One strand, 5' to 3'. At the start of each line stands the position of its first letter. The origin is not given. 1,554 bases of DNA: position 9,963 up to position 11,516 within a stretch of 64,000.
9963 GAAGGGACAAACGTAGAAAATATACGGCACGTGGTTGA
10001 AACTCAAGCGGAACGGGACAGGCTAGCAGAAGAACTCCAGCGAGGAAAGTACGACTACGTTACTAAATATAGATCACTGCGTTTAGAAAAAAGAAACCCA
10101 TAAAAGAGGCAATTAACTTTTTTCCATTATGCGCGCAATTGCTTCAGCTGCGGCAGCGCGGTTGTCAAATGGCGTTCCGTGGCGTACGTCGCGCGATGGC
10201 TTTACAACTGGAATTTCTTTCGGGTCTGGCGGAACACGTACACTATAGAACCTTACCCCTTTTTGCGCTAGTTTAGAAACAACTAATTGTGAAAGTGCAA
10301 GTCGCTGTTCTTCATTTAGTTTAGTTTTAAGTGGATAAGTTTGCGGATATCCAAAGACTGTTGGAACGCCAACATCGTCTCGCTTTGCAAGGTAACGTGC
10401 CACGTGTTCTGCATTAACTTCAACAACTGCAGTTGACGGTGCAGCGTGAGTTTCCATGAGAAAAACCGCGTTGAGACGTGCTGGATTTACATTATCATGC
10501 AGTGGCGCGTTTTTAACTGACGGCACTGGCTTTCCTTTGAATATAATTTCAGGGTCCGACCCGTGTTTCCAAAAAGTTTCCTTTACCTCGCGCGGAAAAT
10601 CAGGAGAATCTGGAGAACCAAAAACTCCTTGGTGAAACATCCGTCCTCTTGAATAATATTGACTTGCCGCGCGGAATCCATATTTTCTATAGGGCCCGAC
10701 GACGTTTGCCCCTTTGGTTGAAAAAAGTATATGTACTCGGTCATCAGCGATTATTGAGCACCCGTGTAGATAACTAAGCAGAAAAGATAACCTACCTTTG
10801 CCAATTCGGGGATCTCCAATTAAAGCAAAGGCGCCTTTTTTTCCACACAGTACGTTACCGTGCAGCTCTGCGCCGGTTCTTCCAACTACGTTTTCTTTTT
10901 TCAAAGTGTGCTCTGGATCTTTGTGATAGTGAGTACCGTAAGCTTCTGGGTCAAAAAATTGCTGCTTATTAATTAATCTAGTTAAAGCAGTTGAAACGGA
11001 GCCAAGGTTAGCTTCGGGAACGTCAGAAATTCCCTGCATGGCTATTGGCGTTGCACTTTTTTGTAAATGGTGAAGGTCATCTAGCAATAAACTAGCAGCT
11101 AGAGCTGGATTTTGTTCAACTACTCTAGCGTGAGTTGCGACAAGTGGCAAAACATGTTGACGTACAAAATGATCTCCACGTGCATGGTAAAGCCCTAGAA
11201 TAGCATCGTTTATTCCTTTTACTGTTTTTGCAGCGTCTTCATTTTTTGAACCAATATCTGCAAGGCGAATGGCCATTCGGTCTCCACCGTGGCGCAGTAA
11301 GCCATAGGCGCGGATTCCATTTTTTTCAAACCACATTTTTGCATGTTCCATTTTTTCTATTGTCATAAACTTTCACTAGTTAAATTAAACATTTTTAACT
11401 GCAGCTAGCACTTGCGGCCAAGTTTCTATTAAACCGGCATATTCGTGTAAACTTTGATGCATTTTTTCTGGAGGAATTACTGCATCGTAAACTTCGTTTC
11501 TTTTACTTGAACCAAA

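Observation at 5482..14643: Cluster pairing HprK-fold P-loop kinase-like proteins with FHA domains, a GT2, a methyltransferase and a recurring novel N-terminal module, next to giant surface proteins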

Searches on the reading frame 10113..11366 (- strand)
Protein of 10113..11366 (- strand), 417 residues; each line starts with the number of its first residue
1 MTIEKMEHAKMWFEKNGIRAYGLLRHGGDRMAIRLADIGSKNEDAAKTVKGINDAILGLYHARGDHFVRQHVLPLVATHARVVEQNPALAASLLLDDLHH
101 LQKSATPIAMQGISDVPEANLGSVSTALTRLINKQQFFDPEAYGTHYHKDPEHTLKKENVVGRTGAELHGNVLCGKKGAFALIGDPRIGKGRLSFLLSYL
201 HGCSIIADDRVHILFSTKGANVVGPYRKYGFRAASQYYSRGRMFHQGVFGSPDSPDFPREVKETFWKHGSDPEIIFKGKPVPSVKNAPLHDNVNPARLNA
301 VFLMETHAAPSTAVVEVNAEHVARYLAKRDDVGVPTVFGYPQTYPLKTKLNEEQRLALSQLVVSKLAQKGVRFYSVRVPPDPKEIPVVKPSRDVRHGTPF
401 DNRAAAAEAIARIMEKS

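Call 4: search_protein_families(library=pfam, proteins=[window:10113-11366:-], max_evalue=1)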
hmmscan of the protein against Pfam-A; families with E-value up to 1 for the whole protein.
window:10113-11366:- (417 aa): 0 families

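Call 5: search_protein_families(library=ncbifam, proteins=[window:10113-11366:-], max_evalue=1)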
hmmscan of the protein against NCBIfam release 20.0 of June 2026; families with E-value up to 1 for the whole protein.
window:10113-11366:- (417 aa): 0 families

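Call 14: find_homologous_proteins(query=window:10113-11366:-, max_evalue=0.001)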
Query window:10113-11366:- (417 aa): 4 proteins with E <= 0.001 among 8000 candidates.
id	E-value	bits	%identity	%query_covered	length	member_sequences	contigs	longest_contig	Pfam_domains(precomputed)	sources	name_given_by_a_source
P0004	7.5e-282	952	100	100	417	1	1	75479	-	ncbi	ncbi:MAG: hypothetical protein V1722_00255 [Candidatus Micrarchaeota archaeon]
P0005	3.4e-159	548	58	100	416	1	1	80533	-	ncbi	-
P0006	7.0e-155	534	58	100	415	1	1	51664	-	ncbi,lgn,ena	-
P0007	1.1e-152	527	57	99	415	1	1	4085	-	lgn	-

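Call 15: find_encoding_contigs(protein=P0005, flank=10000, max_places=4)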
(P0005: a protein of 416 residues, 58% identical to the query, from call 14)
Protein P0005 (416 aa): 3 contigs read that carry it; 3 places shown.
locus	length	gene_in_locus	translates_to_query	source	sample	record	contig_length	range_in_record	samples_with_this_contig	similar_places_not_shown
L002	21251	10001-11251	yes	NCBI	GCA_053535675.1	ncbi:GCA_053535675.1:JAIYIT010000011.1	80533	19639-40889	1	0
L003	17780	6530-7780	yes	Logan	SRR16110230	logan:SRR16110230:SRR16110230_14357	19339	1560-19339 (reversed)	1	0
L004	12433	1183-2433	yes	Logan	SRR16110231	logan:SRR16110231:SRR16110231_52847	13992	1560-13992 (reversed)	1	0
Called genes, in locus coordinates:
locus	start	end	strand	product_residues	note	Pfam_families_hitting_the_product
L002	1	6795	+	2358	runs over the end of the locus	-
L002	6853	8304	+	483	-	-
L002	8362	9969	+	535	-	PF00535:Glycos_transf_2 (weak)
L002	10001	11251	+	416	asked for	-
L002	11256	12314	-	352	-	PF08241:Methyltransf_11 (weak), PF13649:Methyltransf_25 (faint)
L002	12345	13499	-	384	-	-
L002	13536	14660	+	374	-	-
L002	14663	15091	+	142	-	-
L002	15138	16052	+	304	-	-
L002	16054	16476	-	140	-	PF04307:YdjM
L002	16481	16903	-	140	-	PF01850:PIN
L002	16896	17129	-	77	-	-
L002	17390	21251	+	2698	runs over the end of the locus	PF02369:Big_1 (faint), PF13620:CarboxypepD_reg (weak)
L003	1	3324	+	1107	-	?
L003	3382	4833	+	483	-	-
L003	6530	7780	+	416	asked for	-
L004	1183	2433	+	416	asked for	-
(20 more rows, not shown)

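Call 16: find_encoding_contigs(protein=P0007, flank=10000, max_places=4)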
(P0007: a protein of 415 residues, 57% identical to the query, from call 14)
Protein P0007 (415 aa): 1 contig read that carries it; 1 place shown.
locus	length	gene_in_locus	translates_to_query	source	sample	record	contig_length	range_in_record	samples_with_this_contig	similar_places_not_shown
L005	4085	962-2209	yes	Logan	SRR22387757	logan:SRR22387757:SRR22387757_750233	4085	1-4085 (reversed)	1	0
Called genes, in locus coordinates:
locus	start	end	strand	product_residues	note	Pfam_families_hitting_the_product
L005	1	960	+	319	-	?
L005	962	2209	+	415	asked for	-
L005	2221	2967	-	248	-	PF08241:Methyltransf_11 (faint)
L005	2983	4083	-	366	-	?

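Call 17: find_encoding_contigs(protein=P0006, flank=10000, max_places=6)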
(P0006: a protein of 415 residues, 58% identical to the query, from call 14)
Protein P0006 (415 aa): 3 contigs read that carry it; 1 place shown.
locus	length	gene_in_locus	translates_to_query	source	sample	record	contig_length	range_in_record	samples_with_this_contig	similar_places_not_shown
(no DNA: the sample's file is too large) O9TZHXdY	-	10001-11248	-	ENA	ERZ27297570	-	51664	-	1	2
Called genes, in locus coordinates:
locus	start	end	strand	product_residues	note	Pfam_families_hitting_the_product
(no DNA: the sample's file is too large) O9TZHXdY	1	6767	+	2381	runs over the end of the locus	PF13620:CarboxypepD_reg (weak), PF22904:NOMO1-like_2nd (faint)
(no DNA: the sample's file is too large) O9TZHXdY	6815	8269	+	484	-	-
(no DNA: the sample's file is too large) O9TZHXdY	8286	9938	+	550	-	PF00535:Glycos_transf_2 (faint)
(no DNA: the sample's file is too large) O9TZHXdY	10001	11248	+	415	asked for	-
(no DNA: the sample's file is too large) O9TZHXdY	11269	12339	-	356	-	PF08241:Methyltransf_11 (weak), PF13649:Methyltransf_25 (faint)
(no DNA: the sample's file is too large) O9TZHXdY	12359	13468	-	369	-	PF07475:Hpr_kinase_C (weak)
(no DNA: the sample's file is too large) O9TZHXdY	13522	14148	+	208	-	-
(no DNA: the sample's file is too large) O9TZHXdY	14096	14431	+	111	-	-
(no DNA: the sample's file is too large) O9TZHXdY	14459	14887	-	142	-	PF04307:YdjM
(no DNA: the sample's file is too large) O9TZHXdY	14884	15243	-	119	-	-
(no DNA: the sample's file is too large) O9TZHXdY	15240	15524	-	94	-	-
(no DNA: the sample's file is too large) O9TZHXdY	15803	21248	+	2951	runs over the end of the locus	PF02369:Big_1 (faint), PF13620:CarboxypepD_reg (faint), PF11974:bMG3 (faint)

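Call 31: find_homologous_proteins(query=A3, max_evalue=0.001)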
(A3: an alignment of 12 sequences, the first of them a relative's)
Query A3 (12 sequences) (417 aa, profile of the alignment): 5 proteins with E <= 0.001 among 8000 candidates.
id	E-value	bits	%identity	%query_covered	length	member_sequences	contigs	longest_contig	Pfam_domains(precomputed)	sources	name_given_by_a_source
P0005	7.8e-141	488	58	100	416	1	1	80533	-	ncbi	-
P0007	2.6e-140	486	57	99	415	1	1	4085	-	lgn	-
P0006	6.7e-140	485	58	100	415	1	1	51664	-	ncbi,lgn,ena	-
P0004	1.2e-138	480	100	100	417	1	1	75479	-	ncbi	ncbi:MAG: hypothetical protein V1722_00255 [Candidatus Micrarchaeota archaeon]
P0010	2.8e-113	397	21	72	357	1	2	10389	PF07475.18,PF27840.1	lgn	-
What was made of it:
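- Tried and rejected: The third homologue search, run with the 12-sequence profile, was limited by the 8000-candidate cap and added only P0010 (call 31).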

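Call 32: search_solved_structures(query=A3, max_evalue=1, show_alignments=2)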
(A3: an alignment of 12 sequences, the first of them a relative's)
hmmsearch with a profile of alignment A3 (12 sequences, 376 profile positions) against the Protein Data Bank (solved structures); distinct sequences matched with E-value up to 1: 77 (the best 60 are shown).
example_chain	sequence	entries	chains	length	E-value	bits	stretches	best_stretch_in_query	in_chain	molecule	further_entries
1jb1_A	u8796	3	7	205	2.7e-09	39.8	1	140-197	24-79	HPRK PROTEIN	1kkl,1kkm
2qmh_A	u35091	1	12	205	2.8e-09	39.7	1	140-197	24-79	HPr kinase/phosphorylase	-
1ko7_A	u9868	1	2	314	4.5e-08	35.8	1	136-186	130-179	Hpr kinase/phosphatase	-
3tqf_A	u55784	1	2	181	3e-05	26.5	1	142-186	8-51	Hpr(Ser) kinase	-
1knx_A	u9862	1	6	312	8.1e-05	25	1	133-186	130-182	Probable HPr(Ser) kinase/phosphatase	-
5jcs_s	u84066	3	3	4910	0.00041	22.7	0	144-212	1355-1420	Midasin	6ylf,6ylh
6hyp_A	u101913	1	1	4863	0.00044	22.6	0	144-212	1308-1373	Midasin,Midasin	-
6i27_A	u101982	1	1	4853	0.00045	22.6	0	144-212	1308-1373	Midasin,Midasin,Midasin,Midasin,Midasin,Midasin,Midasin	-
6i26_A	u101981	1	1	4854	0.00045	22.6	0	144-212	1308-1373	Midasin,Midasin,Midasin,Midasin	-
1mky_A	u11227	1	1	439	0.0037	19.6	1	152-183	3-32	Probable GTP-binding protein engA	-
4f4c_A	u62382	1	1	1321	0.027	16.7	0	149-173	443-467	Multidrug resistance protein pgp-1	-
6fn1_A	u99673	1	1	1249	0.041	16.2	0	142-172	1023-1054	Human-mouse chimeric ABCB1 (ABCBHM)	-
6fn4_A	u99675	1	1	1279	0.043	16.1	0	142-172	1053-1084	Apo form of Human-mouse chimeric ABCB1 (ABCB1HM) in complex with Antigen binding fragment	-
37ap_A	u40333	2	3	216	0.073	15.3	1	153-180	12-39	Putative adenylate kinase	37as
3j67_A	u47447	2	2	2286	0.075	15.3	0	149-188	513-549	Dynein motor domain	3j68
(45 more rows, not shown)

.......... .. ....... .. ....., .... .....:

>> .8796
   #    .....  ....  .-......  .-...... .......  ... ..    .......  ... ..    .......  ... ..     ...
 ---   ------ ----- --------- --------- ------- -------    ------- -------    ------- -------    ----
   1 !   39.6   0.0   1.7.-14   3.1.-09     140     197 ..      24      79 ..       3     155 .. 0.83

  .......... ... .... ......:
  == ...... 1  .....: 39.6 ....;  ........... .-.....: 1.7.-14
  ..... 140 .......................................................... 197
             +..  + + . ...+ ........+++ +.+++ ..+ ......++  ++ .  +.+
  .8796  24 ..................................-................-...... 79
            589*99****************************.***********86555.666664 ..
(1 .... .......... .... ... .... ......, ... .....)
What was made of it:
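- Checked: The 12-sequence family profile finds HprK/P as the five best PDB chains (1jb1 2.7e-9, 2qmh, 1ko7, 3tqf, 1knx; call 32).
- Family profile against the PDB: the top five hits are all HprK/P, E 2.7e-9 to 8e-5, aligned over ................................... (call 32).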

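Call 45: predict_structure(alignment_id=A3)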
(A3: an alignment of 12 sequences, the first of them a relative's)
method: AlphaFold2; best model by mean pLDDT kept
length: 417 residues; sequences in the alignment: 12
mean_pLDDT: 84.9   pTM: 0.72
mean pLDDT of the five models: 84.9, 84.7, 84.5, 83.6, 82.9
residues with pLDDT >= 90: 210; 70-90: 151; 50-70: 41; < 50: 15
segments of 3 or more residues with pLDDT < 50: 384-397
pLDDT, mean of each block of 10 residues (from residue 1): 91 93 87 95 95 91 73 89 91 94 63 89 95 83 60 80 90 94 86 93 92 96 94 92 84 87 88 81 92 94 88 92 87 76 65 86 96 92 42 42 84 83
secondary structure, 60 per line:
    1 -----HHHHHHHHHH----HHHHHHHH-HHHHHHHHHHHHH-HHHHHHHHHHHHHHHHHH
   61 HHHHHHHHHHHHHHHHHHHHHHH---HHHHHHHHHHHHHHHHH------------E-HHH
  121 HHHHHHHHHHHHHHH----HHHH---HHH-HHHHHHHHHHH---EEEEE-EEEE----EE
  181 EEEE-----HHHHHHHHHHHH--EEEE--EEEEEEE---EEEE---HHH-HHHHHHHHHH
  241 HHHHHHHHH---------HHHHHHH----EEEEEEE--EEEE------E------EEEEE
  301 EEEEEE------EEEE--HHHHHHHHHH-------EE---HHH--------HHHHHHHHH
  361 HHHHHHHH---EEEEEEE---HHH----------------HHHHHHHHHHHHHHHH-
elements in order: H6-15 H20-27 H29-41 H43-83 H87-103 H118-135 H140-143 H151-161 E165-169 E171-174 E179-184 H190-201 E204-207 E210-216 E220-223 H231-249 H259-265 E270-276 E279-282 E296-306 E313-316 H319-328 H352-368 E372-378 H401-416
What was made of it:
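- The p6 AF2 model has pLDDT 84.9 and pTM 0.72 (call 45).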

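Call 51: fold_search(model_id=the predicted structure, library=pdb)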
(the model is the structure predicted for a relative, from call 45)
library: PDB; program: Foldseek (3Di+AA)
matches with E <= 10: 289; with E <= 0.001: 95
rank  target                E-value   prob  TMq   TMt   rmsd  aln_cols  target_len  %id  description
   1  6asn                  7.9e-06  1.00  0.30  0.25  10.4       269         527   13  E. coli phosphoenolpyruvate carboxykinase K212I F216V mutant bound to methanesulfonate (released 2018-08-29)
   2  6at3_B                8.3e-06  1.00  0.32  0.25   8.6       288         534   13  E. coli phosphoenolpyruvate carboxykinase Y207F mutant bound to thiosulfate and oxaloacetate (released 2018-08-29)
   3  2pc9_D                9.2e-06  1.00  0.29  0.24  12.7       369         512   13  Crystal Structure Of ATP-Dependent Phosphoenolpyruvate Carboxykinase From Thermus thermophilus HB8 (released 2007-10-02)
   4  1j3b_A                1.0e-05  1.00  0.29  0.24   7.7       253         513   15  Crystal structure of ATP-dependent phosphoenolpyruvate carboxykinase from Thermus thermophilus HB8 (released 2003-02-11)
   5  1j3b_B                1.2e-05  1.00  0.31  0.26   9.2       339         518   13  Crystal structure of ATP-dependent phosphoenolpyruvate carboxykinase from Thermus thermophilus HB8 (released 2003-02-11)
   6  1xkv_A                1.4e-05  1.00  0.29  0.24   8.2       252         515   15  Crystal Structure Of ATP-Dependent Phosphoenolpyruvate Carboxykinase From Thermus thermophilus HB8 (released 2005-10-11)
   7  1ygg                  1.5e-05  1.00  0.28  0.23  10.6       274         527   13  Crystal structure of phosphoenolpyruvate carboxykinase from Actinobacillus succinogenes (released 2005-06-28)
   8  1xkv_B                1.7e-05  1.00  0.28  0.23   9.7       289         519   12  Crystal Structure Of ATP-Dependent Phosphoenolpyruvate Carboxykinase From Thermus thermophilus HB8 (released 2005-10-11)
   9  9a4u_A                1.8e-05  1.00  0.34  0.28   8.9       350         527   12  Integrative model of PCKA-QOX2 by crosslinking MS and deep learning (released 2024-09-18)
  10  6v2n                  1.8e-05  1.00  0.30  0.25   8.3       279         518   12  Crystal structure of E. coli phosphoenolpyruvate carboxykinase mutant Lys254Ser (released 2019-12-25)
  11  2pc9_A                1.9e-05  1.00  0.31  0.26   9.5       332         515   14  Crystal Structure Of ATP-Dependent Phosphoenolpyruvate Carboxykinase From Thermus thermophilus HB8 (released 2007-10-02)
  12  2py7                  2.0e-05  1.00  0.32  0.25   9.0       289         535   14  Crystal structure of E. coli phosphoenolpyruvate carboxykinase mutant Lys213Ser complexed with ATP-Mg2+-Mn2+ (released 2008-04-22)
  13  1ylh                  2.3e-05  1.00  0.29  0.24   8.9       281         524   14  Crystal Structure of Phosphoenolpyruvate Carboxykinase from Actinobaccilus succinogenes in Complex with Manganese and Py (released 2005-06-28)
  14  2pc9_C                2.5e-05  1.00  0.31  0.26  10.4       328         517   12  Crystal Structure Of ATP-Dependent Phosphoenolpyruvate Carboxykinase From Thermus thermophilus HB8 (released 2007-10-02)
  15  1ayl                  2.8e-05  1.00  0.32  0.26   8.5       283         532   13  PHOSPHOENOLPYRUVATE CARBOXYKINASE (released 1997-01-11)
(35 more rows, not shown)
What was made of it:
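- The Foldseek top 50 are all PEPCK (call 51).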

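Call 64: search_protein_families(library=pfam, proteins=[L005:2983-4083:-, L002:13536-14660:+], max_evalue=0.05)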
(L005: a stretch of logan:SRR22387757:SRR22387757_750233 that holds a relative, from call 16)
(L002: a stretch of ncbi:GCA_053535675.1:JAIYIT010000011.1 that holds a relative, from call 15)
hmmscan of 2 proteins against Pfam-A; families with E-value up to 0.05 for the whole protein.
L005:2983-4083:- (366 aa): 3 families
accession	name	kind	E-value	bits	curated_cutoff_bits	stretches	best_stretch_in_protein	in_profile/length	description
PF00498.31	FHA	-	0.00018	22.3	20.7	1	285-357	3-67/67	FHA domain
PF16697.10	Yop-YscD_cpl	-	0.00054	20.6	33.2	1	268-363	3-90/94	Inner membrane component of T3SS, cytoplasmic domain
PF07475.17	Hpr_kinase_C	-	0.00068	19.6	33.3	1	34-94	2-62/171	HPr Serine kinase C-terminal domain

L002:13536-14660:+ (374 aa): 1 family
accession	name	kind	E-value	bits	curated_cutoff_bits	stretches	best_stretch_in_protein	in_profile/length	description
PF21796.3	Cac1_C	-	0.012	16.2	24.3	1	116-144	26-54/55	Chromatin assembly factor 1 subunit Cac1, C-terminal domain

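Call 69: search_protein_families(library=ncbifam, proteins=[P0005], max_evalue=0.1)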
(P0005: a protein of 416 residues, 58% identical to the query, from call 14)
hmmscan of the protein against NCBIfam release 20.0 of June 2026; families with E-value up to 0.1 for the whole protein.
P0005 (416 aa): 0 families

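Call 94: search_protein_families(library=padloc, proteins=[window:10113-11366:-], max_evalue=0.01)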
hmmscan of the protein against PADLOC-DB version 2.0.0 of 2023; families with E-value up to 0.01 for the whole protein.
window:10113-11366:- (417 aa): 0 families
